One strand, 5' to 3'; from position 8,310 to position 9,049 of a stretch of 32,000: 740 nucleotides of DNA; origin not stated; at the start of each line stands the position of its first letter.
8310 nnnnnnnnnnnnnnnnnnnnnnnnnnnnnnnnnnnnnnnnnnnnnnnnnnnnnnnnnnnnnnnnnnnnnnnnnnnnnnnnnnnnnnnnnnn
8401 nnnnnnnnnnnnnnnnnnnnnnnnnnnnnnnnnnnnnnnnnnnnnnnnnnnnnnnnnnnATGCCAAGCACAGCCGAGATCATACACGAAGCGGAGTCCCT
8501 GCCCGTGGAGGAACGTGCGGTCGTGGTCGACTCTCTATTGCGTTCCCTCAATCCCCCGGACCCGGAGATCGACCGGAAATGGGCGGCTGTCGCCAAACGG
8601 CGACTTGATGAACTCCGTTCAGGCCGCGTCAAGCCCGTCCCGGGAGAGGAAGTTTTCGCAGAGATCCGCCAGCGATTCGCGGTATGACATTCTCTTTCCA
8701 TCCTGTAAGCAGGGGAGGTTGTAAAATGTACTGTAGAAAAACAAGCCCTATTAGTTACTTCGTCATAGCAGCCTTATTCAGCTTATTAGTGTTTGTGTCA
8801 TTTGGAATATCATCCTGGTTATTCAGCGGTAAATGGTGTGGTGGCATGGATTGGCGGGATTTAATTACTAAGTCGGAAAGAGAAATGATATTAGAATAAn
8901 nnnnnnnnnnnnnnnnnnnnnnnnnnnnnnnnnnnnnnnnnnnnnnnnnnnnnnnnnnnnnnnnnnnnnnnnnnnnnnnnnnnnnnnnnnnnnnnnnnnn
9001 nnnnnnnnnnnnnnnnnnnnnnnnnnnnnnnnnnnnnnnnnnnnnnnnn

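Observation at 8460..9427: Orphan antitoxin whose toxin has been replaced by an AT-rich two-ORF cassette while translational coupling is kept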

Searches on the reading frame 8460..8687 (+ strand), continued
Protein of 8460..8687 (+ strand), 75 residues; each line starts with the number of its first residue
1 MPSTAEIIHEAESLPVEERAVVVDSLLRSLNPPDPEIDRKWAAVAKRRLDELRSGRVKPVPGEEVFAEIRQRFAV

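Call 67: find_encoding_contigs(protein=P0025, flank=2500, max_places=10)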
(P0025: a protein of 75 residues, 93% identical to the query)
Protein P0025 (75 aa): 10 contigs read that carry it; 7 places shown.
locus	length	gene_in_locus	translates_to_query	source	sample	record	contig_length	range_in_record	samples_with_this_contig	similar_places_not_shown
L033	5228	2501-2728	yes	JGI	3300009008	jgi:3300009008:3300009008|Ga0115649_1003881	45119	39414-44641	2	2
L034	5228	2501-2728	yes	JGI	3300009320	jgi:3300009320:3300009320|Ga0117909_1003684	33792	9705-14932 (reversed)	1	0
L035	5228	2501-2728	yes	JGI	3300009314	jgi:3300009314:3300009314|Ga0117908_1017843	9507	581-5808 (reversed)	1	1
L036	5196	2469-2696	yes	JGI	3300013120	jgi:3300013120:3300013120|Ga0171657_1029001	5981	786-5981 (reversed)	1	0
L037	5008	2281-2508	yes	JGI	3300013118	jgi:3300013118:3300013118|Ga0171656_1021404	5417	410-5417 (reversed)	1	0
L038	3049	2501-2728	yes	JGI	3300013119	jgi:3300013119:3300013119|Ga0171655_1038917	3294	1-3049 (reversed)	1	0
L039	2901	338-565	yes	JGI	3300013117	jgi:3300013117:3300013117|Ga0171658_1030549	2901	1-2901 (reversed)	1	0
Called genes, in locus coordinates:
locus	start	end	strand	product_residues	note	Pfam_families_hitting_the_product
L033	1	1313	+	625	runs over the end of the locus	PF00128:Alpha-amylase, PF16657:Malt_amylase_C (weak)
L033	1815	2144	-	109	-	-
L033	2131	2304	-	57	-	PF04255:DUF433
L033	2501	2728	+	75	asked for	PF09720:Unstab_antitox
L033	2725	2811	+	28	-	-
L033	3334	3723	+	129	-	PF01850:PIN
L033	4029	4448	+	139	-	-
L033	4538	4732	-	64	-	-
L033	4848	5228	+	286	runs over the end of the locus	?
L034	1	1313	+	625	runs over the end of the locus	PF00128:Alpha-amylase, PF16657:Malt_amylase_C (weak)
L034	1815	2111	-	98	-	-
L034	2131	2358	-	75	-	PF04255:DUF433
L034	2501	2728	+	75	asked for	PF09720:Unstab_antitox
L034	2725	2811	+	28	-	-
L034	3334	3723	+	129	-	PF01850:PIN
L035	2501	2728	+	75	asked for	PF09720:Unstab_antitox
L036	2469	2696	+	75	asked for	PF09720:Unstab_antitox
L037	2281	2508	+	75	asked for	PF09720:Unstab_antitox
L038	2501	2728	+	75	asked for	PF09720:Unstab_antitox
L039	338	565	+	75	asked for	PF09720:Unstab_antitox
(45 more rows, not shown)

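Call 68: find_encoding_contigs(protein=P0008, flank=2500, max_places=10)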
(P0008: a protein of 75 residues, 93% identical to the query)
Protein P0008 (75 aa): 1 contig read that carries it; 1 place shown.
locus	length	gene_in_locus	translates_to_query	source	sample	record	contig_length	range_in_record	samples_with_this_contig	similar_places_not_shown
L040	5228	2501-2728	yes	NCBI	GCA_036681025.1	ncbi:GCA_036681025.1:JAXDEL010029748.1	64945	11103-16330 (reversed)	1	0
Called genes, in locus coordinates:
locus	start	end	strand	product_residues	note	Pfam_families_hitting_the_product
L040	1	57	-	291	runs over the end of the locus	PF13557:Phenol_MetA_deg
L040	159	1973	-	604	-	PF01921:tRNA-synt_1f, PF09334:tRNA-synt_1g (weak)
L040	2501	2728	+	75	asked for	PF09720:Unstab_antitox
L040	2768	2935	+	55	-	-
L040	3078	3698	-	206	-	-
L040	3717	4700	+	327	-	-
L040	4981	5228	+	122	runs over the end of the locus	PF01850:PIN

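Call 69: find_encoding_contigs(protein=P0004, flank=1200, max_places=3)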
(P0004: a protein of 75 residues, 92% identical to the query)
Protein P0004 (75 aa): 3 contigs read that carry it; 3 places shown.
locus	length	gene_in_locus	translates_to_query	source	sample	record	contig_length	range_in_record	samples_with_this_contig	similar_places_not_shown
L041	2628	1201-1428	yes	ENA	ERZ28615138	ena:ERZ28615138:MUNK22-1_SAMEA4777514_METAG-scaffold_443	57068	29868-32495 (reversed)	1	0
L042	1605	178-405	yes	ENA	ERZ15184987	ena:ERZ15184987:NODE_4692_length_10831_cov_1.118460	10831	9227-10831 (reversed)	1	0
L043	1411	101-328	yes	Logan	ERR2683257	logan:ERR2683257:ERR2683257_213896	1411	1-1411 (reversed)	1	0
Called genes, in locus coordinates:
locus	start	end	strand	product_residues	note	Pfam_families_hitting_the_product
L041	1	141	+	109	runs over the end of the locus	-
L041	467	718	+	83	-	PF01541:GIY-YIG, PF10544:T5orf172 (weak)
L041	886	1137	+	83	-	PF01541:GIY-YIG, PF10544:T5orf172 (weak)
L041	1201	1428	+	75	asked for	PF09720:Unstab_antitox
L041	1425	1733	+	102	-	PF05016:ParE_toxin (weak)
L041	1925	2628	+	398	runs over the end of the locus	-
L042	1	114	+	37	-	?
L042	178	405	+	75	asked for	PF09720:Unstab_antitox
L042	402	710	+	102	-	PF05016:ParE_toxin (weak)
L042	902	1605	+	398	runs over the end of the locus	-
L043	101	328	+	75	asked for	PF09720:Unstab_antitox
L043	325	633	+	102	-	PF05016:ParE_toxin (weak)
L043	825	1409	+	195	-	?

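Call 70: find_encoding_contigs(protein=P0017, flank=1200, max_places=3)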
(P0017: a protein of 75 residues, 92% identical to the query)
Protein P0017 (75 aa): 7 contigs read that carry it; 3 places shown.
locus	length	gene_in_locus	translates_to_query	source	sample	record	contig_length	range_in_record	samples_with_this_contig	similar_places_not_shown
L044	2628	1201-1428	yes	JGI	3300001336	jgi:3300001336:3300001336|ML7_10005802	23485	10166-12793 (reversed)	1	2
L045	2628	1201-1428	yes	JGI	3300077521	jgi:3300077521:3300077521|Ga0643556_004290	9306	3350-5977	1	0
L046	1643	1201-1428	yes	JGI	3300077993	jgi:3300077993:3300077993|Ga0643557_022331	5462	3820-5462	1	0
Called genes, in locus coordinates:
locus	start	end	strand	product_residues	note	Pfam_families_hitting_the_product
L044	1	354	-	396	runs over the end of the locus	-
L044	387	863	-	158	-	PF13495:Phage_int_SAM_4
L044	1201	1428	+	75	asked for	PF09720:Unstab_antitox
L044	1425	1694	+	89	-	-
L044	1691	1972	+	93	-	PF12441:CopG_antitoxin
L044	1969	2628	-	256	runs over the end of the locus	PF07690:MFS_1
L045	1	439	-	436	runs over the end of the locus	-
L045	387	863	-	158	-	PF13495:Phage_int_SAM_4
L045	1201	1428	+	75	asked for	PF09720:Unstab_antitox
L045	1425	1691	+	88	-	-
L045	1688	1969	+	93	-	PF12441:CopG_antitoxin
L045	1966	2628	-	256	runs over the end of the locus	PF07690:MFS_1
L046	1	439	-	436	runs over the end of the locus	-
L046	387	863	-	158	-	PF13495:Phage_int_SAM_4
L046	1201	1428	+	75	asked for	PF09720:Unstab_antitox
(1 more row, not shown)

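Call 71: find_encoding_contigs(protein=P0034, flank=1200, max_places=3)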
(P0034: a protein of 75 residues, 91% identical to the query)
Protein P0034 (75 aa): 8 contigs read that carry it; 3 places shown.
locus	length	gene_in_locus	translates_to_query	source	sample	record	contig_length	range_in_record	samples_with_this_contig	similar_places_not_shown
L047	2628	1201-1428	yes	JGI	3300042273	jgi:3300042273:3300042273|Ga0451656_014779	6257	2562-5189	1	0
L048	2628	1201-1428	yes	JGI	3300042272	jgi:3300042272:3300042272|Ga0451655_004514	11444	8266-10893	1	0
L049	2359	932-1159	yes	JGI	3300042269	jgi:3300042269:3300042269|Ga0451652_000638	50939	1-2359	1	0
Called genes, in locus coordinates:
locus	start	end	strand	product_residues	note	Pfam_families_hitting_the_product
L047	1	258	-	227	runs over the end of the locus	PF00300:His_Phos_1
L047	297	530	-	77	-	-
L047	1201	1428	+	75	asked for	PF09720:Unstab_antitox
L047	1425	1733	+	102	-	PF05016:ParE_toxin (weak)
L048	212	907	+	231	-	-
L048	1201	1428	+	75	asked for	PF09720:Unstab_antitox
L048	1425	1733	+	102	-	PF05016:ParE_toxin (weak)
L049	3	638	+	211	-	?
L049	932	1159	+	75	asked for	PF09720:Unstab_antitox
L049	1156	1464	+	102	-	PF05016:ParE_toxin (weak)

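Call 72: find_encoding_contigs(protein=P0033, flank=1200, max_places=3)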
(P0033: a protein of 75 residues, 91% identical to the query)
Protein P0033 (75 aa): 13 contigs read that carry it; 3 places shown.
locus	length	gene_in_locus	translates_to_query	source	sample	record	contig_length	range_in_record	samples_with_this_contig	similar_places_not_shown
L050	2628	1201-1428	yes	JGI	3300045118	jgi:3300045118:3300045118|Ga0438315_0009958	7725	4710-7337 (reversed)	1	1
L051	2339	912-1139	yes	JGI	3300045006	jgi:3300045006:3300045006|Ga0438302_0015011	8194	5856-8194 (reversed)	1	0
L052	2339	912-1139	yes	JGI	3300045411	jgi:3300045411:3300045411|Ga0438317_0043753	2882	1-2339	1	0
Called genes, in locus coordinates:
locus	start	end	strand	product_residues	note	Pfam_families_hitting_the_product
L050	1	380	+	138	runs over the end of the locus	PF02810:SEC-C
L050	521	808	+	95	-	PF04365:BrnT_toxin (weak)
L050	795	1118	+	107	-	-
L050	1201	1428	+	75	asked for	PF09720:Unstab_antitox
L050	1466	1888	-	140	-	PF13635:DUF4143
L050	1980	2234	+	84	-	-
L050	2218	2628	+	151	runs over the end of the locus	PF01850:PIN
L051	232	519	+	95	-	PF04365:BrnT_toxin (weak)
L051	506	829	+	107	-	-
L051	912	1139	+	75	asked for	PF09720:Unstab_antitox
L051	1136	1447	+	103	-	PF05016:ParE_toxin (weak)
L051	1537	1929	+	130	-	-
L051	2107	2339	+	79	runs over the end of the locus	-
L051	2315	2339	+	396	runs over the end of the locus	PF14319:Zn_Tnp_IS91, PF04986:Y2_Tnp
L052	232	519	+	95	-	PF04365:BrnT_toxin (weak)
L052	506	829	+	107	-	-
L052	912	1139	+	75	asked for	PF09720:Unstab_antitox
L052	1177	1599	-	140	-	PF13635:DUF4143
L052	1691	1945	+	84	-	-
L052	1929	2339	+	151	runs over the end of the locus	PF01850:PIN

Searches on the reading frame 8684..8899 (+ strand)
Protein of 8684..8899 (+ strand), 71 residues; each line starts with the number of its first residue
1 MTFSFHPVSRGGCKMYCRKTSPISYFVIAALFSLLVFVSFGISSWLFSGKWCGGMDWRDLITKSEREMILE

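Call 11: search_protein_families(library=pfam, proteins=[window:8684-8899:+], max_evalue=1)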
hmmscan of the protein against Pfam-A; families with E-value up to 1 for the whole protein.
window:8684-8899:+ (71 aa): 1 family
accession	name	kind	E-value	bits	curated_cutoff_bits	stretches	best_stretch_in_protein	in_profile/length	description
PF02813.19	Retro_M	-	0.13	13.1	25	1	11-41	9-38/86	Retroviral M domain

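Call 15: find_homologous_proteins(query=window:8684-8896:+, max_evalue=0.01)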
Query window:8684-8896:+: no candidate shares three 5-residue words with the query. No homologue found.

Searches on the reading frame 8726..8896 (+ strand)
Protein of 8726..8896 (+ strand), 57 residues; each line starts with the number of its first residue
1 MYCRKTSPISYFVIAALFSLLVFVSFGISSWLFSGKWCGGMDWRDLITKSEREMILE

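Call 35: search_protein_families(library=phrogs, proteins=[window:8726-8896:+], max_evalue=1)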
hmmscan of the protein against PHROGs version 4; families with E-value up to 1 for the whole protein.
window:8726-8896:+ (57 aa): 0 families

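Call 36: search_protein_families(library=padloc, proteins=[window:8726-8896:+], max_evalue=1)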
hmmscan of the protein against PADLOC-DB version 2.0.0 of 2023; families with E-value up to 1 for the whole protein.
window:8726-8896:+ (57 aa): 0 families

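Call 37: search_protein_families(library=ncbifam, proteins=[window:8726-8896:+], max_evalue=1)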
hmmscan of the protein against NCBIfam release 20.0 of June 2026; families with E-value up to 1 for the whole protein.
window:8726-8896:+ (57 aa): 0 families

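Call 77: find_related_loci(query=window:8726-8896:+, collection=viral_contigs, flank=3000)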
Query seq(57 aa) (57 aa) in viral_contigs; peptide patterns used: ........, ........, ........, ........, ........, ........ (x = any residue, [..] = any of these).
48 stretches matched a pattern; 1 encode a relative of the query (tblastn E <= 1e-3); 1 distinct loci.
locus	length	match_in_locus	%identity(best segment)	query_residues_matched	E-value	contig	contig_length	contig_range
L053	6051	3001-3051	59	37-53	2e-5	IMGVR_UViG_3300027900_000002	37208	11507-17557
